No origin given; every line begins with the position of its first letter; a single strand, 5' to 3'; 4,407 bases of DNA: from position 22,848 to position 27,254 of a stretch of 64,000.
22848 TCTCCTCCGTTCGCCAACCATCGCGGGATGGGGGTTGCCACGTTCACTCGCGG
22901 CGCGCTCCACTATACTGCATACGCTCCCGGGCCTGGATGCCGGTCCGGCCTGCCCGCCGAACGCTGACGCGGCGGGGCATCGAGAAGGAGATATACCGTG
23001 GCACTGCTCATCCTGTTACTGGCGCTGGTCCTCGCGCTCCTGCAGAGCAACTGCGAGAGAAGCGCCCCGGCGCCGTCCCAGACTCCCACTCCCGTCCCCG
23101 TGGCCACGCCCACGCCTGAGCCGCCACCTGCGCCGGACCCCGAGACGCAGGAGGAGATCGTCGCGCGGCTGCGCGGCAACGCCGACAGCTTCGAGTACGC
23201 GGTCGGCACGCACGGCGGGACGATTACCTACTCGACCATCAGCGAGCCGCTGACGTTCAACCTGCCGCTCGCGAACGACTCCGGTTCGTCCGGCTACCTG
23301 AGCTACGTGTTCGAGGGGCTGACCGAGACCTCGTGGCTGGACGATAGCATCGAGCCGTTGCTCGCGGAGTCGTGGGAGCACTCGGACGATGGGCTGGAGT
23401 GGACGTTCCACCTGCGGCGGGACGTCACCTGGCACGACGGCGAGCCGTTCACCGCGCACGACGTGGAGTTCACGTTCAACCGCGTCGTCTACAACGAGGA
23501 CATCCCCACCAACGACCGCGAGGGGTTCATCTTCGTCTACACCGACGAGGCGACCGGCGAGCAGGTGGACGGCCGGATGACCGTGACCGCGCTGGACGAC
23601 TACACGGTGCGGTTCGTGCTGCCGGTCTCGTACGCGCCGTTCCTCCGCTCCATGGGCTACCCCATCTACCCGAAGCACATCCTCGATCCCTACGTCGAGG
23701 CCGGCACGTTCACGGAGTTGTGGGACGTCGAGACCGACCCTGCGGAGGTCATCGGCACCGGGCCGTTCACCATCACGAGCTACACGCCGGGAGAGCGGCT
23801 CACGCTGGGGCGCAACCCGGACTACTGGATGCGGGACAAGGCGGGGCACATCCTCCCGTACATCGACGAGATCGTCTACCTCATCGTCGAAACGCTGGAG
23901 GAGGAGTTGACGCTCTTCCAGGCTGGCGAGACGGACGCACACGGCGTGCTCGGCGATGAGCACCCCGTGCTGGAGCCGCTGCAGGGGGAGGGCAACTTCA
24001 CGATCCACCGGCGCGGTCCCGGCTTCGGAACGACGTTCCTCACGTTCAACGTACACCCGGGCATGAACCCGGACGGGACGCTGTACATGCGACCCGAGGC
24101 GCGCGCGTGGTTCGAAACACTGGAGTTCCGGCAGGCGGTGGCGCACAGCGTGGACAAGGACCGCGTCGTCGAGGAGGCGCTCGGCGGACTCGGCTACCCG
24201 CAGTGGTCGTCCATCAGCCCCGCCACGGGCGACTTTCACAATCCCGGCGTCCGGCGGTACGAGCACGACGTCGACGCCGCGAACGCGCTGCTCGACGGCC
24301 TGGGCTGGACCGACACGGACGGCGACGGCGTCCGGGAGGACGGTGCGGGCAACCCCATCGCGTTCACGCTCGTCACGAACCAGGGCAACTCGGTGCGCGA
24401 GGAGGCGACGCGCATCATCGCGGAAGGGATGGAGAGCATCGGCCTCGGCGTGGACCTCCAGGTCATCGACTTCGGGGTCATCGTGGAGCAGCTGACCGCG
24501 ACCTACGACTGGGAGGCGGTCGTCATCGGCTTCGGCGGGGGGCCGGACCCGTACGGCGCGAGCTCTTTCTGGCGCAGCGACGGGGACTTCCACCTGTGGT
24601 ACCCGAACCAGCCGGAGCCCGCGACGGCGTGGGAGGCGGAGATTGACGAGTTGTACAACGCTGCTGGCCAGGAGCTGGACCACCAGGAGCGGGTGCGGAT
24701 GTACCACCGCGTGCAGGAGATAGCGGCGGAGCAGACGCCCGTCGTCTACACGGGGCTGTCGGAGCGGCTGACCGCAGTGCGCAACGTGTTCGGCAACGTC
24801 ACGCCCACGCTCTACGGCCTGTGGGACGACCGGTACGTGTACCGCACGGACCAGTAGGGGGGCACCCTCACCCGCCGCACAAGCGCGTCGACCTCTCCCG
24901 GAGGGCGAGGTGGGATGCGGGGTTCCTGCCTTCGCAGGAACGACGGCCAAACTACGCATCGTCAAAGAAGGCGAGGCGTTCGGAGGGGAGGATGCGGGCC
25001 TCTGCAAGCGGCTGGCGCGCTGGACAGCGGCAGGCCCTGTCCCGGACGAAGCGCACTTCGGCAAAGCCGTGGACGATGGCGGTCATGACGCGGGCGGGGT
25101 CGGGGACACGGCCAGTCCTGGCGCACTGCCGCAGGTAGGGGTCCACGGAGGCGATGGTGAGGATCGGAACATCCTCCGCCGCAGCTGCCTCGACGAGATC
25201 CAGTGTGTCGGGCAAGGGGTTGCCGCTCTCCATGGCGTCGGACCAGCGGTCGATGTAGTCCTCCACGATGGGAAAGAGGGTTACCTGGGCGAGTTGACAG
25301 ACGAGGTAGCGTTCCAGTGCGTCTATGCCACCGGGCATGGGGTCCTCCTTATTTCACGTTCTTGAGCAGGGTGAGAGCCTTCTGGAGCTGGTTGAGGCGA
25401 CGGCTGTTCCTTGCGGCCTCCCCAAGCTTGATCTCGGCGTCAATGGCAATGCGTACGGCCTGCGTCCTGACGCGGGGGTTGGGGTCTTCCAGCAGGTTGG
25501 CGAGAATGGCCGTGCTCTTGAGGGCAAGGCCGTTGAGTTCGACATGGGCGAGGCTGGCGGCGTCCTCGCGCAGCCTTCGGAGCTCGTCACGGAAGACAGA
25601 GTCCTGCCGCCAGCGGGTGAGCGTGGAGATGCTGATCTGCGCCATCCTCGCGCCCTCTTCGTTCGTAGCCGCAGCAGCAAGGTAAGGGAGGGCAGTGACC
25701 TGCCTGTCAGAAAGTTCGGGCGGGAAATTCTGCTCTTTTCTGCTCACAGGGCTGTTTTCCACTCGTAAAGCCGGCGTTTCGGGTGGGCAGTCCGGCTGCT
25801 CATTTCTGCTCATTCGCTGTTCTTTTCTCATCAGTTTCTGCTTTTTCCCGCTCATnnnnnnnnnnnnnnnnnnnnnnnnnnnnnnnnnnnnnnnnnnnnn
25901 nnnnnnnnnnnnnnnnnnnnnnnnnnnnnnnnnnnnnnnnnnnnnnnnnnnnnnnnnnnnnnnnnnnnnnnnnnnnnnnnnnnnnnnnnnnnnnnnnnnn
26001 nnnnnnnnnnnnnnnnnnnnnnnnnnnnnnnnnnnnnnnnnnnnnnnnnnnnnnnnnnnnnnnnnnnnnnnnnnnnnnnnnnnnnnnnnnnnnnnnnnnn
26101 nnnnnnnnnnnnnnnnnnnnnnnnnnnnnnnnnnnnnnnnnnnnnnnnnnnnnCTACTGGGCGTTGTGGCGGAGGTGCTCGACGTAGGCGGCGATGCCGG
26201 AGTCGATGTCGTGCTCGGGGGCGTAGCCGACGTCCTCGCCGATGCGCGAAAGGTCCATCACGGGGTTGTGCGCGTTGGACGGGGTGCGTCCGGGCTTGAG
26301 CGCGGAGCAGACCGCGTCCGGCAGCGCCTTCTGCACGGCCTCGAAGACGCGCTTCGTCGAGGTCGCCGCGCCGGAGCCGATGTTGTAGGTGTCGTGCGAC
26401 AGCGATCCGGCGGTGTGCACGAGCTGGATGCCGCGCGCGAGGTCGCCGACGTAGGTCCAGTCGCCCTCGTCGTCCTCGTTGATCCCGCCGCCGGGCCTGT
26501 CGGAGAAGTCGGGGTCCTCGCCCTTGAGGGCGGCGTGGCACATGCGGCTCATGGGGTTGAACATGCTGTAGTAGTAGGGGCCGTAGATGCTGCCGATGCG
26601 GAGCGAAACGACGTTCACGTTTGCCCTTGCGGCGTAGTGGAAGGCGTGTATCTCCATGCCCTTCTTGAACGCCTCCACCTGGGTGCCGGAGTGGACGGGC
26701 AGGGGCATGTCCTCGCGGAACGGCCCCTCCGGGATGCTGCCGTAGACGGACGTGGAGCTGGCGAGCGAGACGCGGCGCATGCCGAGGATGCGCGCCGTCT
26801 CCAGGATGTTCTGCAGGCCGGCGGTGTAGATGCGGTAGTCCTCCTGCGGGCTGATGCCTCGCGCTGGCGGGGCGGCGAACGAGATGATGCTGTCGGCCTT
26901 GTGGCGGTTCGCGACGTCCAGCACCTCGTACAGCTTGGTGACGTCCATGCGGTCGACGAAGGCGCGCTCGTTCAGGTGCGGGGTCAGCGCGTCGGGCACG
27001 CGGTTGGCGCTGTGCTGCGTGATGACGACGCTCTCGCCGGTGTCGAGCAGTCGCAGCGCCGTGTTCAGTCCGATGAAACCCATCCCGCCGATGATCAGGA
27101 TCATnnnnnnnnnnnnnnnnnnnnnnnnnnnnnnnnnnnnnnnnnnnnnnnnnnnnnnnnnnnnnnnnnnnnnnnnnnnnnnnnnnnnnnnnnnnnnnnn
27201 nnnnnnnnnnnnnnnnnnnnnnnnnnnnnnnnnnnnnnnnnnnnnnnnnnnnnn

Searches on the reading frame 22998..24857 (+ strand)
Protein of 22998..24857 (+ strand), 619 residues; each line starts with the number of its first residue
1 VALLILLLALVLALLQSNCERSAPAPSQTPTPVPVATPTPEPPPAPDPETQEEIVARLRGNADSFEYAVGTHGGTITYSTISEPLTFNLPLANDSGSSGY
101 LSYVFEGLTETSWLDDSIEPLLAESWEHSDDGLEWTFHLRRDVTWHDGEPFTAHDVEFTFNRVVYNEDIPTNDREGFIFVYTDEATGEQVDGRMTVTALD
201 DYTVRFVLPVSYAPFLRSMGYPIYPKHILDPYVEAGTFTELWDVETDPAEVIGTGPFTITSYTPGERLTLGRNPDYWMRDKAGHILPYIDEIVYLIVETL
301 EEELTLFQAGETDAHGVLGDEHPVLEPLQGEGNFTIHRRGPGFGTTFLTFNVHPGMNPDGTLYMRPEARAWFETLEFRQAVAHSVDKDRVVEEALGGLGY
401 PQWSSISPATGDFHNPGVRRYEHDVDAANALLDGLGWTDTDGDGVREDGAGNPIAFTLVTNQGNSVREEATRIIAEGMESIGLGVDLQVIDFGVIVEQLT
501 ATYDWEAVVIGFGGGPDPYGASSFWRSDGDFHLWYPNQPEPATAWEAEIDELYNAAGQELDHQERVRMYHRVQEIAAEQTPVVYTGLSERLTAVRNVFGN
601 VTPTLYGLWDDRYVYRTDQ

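Call 20: search_protein_families(library=pfam, proteins=[window:22998-24857:+], max_evalue=0.001)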
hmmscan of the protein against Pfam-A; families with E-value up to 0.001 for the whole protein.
window:22998-24857:+ (619 aa): 1 family
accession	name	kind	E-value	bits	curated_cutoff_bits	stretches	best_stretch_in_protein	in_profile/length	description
PF00496.27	SBP_bac_5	-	2e-78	264.5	32.4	1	118-529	2-364/368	Bacterial extracellular solute-binding proteins, family 5 Middle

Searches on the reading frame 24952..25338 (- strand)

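Call 86: search_protein_families(library=pfam, proteins=[window:24952-25338:-], max_evalue=1)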
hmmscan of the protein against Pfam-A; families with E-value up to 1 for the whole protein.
window:24952-25338:- (128 aa): 1 family
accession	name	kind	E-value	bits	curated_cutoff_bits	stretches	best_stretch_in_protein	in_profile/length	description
PF13305.11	TetR_C_33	-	0.02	15.9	26.8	1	41-95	25-80/103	Tetracyclin repressor-like, C-terminal domain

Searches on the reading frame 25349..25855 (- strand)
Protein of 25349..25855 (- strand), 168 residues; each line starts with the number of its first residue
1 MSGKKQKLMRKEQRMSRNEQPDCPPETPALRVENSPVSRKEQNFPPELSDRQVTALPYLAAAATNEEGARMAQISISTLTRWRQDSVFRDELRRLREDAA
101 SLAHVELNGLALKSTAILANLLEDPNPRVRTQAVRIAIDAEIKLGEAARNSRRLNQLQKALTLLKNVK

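Call 20: search_protein_families(library=pfam, proteins=[window:25349-25855:-], max_evalue=0.001)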
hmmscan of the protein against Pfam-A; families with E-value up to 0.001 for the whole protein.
window:25349-25855:- (168 aa): 0 families

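Call 86: search_protein_families(library=pfam, proteins=[window:25349-25855:-], max_evalue=1)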
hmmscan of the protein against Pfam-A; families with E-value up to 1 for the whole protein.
window:25349-25855:- (168 aa): 4 families
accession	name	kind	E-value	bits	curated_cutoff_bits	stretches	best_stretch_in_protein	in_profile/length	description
PF02985.28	HEAT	-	0.01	16.5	23.5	1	117-135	4-22/31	HEAT repeat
PF13646.12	HEAT_2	-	0.028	15.1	27.7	1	114-136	32-54/88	HEAT repeats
PF13513.12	HEAT_EZ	-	0.067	14.2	27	1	118-135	33-50/55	HEAT-like repeat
PF13022.12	HTH_Tnp_1_2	-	0.072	13.6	27.9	1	48-98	8-62/122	Helix-turn-helix of insertion element transposase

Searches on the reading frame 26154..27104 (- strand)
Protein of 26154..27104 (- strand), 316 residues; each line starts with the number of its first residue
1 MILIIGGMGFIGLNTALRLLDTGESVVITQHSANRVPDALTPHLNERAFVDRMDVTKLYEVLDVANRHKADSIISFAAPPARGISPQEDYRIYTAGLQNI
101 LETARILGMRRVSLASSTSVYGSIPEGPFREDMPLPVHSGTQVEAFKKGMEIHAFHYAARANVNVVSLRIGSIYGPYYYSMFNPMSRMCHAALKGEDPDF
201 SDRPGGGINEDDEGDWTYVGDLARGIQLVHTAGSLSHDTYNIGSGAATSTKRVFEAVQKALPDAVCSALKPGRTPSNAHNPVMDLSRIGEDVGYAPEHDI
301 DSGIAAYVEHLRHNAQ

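Call 20: search_protein_families(library=pfam, proteins=[window:26154-27104:-], max_evalue=0.001)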
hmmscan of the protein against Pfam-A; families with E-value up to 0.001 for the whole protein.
window:26154-27104:- (316 aa): 4 families
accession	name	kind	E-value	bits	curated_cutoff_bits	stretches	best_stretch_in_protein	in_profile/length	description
PF01370.27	Epimerase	-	1.6e-27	96.9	20.9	1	2-243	1-240/240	NAD dependent epimerase/dehydratase family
PF16363.11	GDP_Man_Dehyd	-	2.5e-22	80.2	27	1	3-304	1-329/332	GDP-mannose 4,6 dehydratase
PF01073.25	3Beta_HSD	-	6.1e-06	25.9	22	1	3-188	1-196/280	3-beta hydroxysteroid dehydrogenase/isomerase family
PF00106.31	adh_short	-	0.00065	19.7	26.6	1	2-67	3-70/195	short chain dehydrogenase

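Call 30: find_related_loci(query=window:26154-27104:-, collection=metagenome_contigs, flank=7000)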
Query window:26154-27104:- (316 aa) in metagenome_contigs; peptide patterns used: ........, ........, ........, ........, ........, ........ (x = any residue, [..] = any of these).
175 stretches matched a pattern; 78 encode a relative of the query (tblastn E <= 1e-3); 78 distinct loci.
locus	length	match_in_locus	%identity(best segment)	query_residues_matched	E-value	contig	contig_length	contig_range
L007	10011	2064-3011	94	1-316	0e+0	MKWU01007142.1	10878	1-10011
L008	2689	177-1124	94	1-316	0e+0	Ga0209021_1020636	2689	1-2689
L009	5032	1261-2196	77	1-312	2e-167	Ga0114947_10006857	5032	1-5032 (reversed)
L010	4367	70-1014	74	1-315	3e-165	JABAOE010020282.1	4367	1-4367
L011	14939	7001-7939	71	1-312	4e-156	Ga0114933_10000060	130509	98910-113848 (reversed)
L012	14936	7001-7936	73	1-312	1e-155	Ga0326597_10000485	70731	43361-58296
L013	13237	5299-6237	68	1-312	3e-151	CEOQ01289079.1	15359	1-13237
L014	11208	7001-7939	68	1-312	3e-151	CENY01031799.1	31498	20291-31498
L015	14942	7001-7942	66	1-314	5e-145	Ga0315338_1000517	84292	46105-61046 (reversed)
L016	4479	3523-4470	66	1-316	4e-145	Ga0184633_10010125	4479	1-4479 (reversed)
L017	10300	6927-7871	65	1-316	2e-139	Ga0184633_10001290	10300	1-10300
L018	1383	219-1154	65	1-312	9e-152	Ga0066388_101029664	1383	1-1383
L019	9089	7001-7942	64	1-314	1e-138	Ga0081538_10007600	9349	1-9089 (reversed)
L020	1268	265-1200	65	1-312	4e-151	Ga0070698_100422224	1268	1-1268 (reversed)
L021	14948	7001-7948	63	1-316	3e-138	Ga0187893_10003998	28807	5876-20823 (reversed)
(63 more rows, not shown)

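Call 57: search_protein_families(library=padloc, proteins=[window:26154-27104:-], max_evalue=0.001)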
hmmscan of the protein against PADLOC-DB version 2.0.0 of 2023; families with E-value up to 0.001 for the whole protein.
window:26154-27104:- (316 aa): 0 families
